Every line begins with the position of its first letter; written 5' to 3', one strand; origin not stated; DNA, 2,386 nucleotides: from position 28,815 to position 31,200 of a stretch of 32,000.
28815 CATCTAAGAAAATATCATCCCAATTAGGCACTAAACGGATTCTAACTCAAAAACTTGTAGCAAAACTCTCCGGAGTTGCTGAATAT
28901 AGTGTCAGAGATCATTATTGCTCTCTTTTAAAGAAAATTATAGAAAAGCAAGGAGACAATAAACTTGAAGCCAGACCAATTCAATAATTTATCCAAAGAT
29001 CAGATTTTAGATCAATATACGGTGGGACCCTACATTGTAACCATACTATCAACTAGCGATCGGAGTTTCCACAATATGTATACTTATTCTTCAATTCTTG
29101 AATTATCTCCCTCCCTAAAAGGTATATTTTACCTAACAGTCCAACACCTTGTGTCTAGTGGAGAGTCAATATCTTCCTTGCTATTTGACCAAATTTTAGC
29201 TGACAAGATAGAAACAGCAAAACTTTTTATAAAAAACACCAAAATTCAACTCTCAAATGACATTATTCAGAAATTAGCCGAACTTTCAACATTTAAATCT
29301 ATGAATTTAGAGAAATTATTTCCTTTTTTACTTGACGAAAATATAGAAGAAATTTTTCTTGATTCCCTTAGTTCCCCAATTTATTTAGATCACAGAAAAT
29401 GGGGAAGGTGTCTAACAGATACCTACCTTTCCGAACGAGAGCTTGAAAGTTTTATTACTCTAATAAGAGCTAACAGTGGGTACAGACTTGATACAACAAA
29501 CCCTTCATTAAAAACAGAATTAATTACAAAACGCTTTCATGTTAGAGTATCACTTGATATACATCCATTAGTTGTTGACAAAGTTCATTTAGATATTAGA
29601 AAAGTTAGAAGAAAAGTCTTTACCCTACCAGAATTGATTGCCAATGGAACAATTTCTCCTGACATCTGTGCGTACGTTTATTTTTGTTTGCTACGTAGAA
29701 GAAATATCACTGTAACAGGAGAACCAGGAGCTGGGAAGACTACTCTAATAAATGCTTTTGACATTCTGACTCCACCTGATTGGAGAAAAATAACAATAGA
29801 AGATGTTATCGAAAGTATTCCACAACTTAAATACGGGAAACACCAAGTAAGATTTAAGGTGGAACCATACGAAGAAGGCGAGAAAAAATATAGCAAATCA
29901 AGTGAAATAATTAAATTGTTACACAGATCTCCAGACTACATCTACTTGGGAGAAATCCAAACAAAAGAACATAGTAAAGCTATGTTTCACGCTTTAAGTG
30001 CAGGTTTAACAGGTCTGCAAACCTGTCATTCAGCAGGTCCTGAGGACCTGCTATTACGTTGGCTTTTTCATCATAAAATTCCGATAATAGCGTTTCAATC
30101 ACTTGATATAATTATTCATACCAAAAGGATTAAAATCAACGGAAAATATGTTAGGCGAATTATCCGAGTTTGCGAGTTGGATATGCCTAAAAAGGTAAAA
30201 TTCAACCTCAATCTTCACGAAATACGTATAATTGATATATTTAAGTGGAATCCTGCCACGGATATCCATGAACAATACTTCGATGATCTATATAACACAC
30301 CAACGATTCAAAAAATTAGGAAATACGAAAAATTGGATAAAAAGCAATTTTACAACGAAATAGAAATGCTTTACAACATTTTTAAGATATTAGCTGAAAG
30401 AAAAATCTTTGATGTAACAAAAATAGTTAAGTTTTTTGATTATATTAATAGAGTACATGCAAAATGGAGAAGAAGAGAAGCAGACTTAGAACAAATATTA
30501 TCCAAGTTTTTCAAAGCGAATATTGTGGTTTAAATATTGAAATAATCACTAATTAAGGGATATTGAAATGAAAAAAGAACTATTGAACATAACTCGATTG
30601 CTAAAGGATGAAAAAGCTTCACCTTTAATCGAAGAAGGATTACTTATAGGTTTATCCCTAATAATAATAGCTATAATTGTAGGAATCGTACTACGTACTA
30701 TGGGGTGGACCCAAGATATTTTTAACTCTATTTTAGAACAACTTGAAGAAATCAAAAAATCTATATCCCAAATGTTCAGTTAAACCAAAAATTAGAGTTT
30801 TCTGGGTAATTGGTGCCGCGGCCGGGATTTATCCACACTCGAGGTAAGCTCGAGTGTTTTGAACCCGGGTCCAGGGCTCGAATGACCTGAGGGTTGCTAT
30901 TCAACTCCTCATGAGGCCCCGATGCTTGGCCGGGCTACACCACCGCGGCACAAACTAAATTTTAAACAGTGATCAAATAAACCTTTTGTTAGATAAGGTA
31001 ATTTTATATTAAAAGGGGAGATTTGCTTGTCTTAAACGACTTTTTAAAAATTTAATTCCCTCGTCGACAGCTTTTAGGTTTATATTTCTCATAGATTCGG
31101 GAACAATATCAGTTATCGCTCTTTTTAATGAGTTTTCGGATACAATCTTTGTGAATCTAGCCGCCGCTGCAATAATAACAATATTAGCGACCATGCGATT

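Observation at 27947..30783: TFB paralog + type IV filament ATPase + Flp-like prepilin: a three-gene operon with no platform protein or prepilin peptidase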

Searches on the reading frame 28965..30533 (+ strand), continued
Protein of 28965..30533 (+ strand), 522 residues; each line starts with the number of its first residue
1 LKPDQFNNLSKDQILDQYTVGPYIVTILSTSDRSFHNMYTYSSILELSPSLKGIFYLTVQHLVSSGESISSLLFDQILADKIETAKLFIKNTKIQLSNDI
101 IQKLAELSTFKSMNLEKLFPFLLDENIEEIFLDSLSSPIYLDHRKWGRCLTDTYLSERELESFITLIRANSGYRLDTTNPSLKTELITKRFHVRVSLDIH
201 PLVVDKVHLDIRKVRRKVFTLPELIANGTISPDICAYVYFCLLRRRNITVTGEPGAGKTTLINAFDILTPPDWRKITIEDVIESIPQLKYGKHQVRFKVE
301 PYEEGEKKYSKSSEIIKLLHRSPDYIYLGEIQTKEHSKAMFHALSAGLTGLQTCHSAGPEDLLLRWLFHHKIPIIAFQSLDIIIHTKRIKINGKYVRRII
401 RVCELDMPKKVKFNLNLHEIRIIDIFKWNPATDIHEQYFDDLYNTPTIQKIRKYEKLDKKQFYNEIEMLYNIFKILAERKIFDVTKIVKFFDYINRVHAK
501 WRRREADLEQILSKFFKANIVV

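Call 86: search_protein_families(library=ncbifam, proteins=[L005:10951-12450:+, L005:3722-4408:-], max_evalue=0.01)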
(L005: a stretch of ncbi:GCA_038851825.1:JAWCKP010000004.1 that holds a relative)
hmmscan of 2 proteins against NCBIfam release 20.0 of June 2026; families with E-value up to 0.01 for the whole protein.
L005:10951-12450:+ (499 aa): 15 families
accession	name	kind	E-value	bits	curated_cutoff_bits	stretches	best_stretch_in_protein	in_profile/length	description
NF053655.1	CedD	equivalog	1.1e-52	179.5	600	1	47-378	211-521/527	DNA-translocating ATPase CedD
NF040937.1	HerA_Thermprot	equivalog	1.1e-19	70.3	800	1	48-370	131-449/487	DNA double-strand break repair helicase HerA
NF040819.1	helicase_HerA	equivalog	2.2e-14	52.9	970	2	275-369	406-501/561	DNA double-strand break repair helicase HerA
TIGR00929.1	VirB4_CagE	subfamily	1.9e-10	39.6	643.1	1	57-360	437-725/792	VirB4 family type IV secretion/conjugal transfer ATPase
NF042943.1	HerA_antiphage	equivalog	1.7e-09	36.8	800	2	297-355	463-521/566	anti-phage-associated helicase HerA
TIGR02746.1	TraC-F-type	equivalog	8.2e-09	33.9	567.05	1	60-315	433-683/800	type IV secretion system protein TraC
NF045971.1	conju_CD1110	equivalog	7.1e-08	31.2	325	1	57-370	415-726/752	VirB4-like conjugal transfer ATPase, CD1110 family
NF042944.1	HerA_antiphage_2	equivalog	1.2e-07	30.9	850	1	276-369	432-529/576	anti-phage-associated helicase HerA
NF045975.1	VirB4_plasma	equivalog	5.1e-07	27.8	590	1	60-166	518-635/894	Mbov_0397 family ICE element conjugal transfer ATPase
NF033849.1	ser_rich_anae_1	subfamily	4.3e-05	21.1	650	1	58-344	760-1098/1163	serine-rich protein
NF041017.1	DNA_import_CedB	equivalog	0.0012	17.6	700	1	57-314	275-513/590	DNA import protein CedB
TIGR03743.1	SXT_TraD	subfamily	0.0019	16.7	366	1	48-92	166-210/636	conjugative transfer system coupling protein TraD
NF003013.0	PRK03846.1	subfamily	0.0021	17.7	163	1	63-101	34-72/202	adenylyl-sulfate kinase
NF010404.0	PRK13830.1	subfamily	0.0021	15.9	810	1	42-82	442-481/818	conjugal transfer protein TrbE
NF010466.0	PRK13891.1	subfamily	0.0099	13.8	1322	0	34-81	466-512/852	conjugal transfer protein TrbE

L005:3722-4408:- (228 aa): 0 families

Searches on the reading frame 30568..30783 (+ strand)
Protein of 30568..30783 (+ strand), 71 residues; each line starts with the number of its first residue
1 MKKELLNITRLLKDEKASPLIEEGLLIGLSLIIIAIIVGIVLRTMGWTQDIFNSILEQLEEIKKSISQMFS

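Call 4: search_protein_families(library=pfam, proteins=[window:30568-30783:+], max_evalue=1)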
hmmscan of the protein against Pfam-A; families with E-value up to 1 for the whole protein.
window:30568-30783:+ (71 aa): 1 family
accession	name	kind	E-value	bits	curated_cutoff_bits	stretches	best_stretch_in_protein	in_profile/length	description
PF06103.16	DUF948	-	0.1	13.2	37.2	1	24-66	3-45/89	Bacterial protein of unknown function (DUF948)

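Call 5: search_protein_families(library=ncbifam, proteins=[window:30568-30783:+], max_evalue=1)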
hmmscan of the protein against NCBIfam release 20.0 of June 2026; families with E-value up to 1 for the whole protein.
window:30568-30783:+ (71 aa): 0 families

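Call 50: search_solved_structures(query=A3, max_evalue=10, show_alignments=4)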
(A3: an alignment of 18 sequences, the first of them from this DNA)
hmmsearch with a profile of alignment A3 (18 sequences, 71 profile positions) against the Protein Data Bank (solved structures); distinct sequences matched with E-value up to 10: 11.
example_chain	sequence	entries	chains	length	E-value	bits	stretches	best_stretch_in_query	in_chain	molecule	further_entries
8a3k_UNK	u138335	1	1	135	0.00043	23.2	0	47-68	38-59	sc-apCC-4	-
2ksd_A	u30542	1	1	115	0.0065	19.5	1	42-69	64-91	Aerobic respiration control sensor protein arcB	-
5ush_A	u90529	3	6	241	0.41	13.7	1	35-64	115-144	IMV membrane protein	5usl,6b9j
4e9o_X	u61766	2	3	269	0.44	13.6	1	35-64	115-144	IMV membrane protein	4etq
9r1o_A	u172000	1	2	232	0.51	13.4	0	47-67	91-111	sc-apCC-6-DPH-NR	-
9t5t_X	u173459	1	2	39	0.8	12.8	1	23-41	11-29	Photosystem II reaction center protein X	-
9avu_D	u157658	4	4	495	0.96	12.5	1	8-42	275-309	Acetylcholine receptor subunit delta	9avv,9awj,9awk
9dmg_D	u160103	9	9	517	1.3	12.1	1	8-42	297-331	Acetylcholine receptor subunit delta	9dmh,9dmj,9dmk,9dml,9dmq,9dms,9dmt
9gu0_D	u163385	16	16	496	1.4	12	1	8-42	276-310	Acetylcholine receptor subunit delta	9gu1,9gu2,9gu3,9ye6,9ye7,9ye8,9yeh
7wxz_A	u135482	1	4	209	5.7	10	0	43-69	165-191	Spike protein S2'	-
7y9n_A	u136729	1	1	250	7.6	9.7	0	43-66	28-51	Spike protein S2',5HB-H2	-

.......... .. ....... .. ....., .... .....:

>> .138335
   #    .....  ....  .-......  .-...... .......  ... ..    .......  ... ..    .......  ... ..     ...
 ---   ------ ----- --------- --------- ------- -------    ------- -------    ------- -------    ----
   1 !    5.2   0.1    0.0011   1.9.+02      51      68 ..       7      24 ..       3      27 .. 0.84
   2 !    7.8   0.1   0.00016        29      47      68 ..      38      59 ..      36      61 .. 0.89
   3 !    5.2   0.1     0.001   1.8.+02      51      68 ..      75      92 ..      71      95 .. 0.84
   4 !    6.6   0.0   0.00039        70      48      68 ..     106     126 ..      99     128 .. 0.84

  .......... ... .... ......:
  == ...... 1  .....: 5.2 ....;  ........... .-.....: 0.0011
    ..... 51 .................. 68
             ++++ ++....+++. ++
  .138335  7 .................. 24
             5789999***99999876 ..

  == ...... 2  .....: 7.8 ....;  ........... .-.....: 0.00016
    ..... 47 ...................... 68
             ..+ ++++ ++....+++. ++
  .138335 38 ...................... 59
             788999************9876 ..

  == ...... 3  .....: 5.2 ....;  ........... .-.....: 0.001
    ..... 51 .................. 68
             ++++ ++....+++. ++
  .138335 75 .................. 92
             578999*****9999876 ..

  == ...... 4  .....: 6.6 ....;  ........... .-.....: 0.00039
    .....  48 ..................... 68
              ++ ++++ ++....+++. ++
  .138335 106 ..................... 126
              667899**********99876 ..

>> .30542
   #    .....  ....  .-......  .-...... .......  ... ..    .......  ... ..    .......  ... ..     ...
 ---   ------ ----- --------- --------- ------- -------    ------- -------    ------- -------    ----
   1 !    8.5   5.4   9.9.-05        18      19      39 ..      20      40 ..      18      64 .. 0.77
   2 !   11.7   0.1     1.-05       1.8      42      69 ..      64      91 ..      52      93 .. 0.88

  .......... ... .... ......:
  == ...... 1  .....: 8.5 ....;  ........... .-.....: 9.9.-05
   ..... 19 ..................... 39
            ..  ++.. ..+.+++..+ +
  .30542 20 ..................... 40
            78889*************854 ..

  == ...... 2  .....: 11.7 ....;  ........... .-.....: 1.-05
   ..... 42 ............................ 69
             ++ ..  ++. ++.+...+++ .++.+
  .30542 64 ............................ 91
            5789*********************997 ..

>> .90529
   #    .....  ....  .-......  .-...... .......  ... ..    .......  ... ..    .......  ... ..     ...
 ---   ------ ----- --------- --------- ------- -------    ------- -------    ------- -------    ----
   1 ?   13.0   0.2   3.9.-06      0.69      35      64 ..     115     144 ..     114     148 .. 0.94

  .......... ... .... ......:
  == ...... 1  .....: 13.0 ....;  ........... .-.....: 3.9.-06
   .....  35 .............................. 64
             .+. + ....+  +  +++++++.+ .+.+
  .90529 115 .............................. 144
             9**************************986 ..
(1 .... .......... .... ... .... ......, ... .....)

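Call 51: search_protein_families(library=pfam, alignment_id=A3, max_evalue=10)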
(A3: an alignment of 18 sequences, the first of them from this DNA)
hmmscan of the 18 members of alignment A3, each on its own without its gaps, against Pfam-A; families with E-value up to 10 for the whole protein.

A. member 1, seq(71 aa): 1 family
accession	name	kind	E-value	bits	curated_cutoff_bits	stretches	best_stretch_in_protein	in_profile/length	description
PF06103.16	DUF948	-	0.1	13.2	37.2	1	24-66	3-45/89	Bacterial protein of unknown function (DUF948)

B. families by the number of members that match (of 18 scanned): 7 families
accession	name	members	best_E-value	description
PF14946.11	DUF4501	3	0.22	Domain of unknown function (DUF4501)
PF02949.25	7tm_6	1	0.0049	7tm Odorant receptor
PF15052.11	TMEM169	1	0.028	TMEM169 protein family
PF25727.1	UL74A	1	0.059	Cytomegalovirus UL74A protein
PF06103.16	DUF948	1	0.1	Bacterial protein of unknown function (DUF948)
PF14746.11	WASH-7_C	1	0.11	WASH complex subunit 7, C-terminal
PF12555.13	SteA-like_C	1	6.9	SteA-like C-terminal domain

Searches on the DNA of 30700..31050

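Call 11: search_rna_families(source=window, start=30700, end=31050, threshold=evalue, max_evalue=1, show_alignments=2)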
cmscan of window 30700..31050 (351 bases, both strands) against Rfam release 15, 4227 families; matches with E-value up to 1: 1.
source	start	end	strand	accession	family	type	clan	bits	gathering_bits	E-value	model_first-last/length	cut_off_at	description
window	30735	30861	-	RF00290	BaMV_CRE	Cis-reg;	-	14.7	100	0.94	1-140/140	no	Bamboo mosaic potexvirus (BaMV) cis-regulatory element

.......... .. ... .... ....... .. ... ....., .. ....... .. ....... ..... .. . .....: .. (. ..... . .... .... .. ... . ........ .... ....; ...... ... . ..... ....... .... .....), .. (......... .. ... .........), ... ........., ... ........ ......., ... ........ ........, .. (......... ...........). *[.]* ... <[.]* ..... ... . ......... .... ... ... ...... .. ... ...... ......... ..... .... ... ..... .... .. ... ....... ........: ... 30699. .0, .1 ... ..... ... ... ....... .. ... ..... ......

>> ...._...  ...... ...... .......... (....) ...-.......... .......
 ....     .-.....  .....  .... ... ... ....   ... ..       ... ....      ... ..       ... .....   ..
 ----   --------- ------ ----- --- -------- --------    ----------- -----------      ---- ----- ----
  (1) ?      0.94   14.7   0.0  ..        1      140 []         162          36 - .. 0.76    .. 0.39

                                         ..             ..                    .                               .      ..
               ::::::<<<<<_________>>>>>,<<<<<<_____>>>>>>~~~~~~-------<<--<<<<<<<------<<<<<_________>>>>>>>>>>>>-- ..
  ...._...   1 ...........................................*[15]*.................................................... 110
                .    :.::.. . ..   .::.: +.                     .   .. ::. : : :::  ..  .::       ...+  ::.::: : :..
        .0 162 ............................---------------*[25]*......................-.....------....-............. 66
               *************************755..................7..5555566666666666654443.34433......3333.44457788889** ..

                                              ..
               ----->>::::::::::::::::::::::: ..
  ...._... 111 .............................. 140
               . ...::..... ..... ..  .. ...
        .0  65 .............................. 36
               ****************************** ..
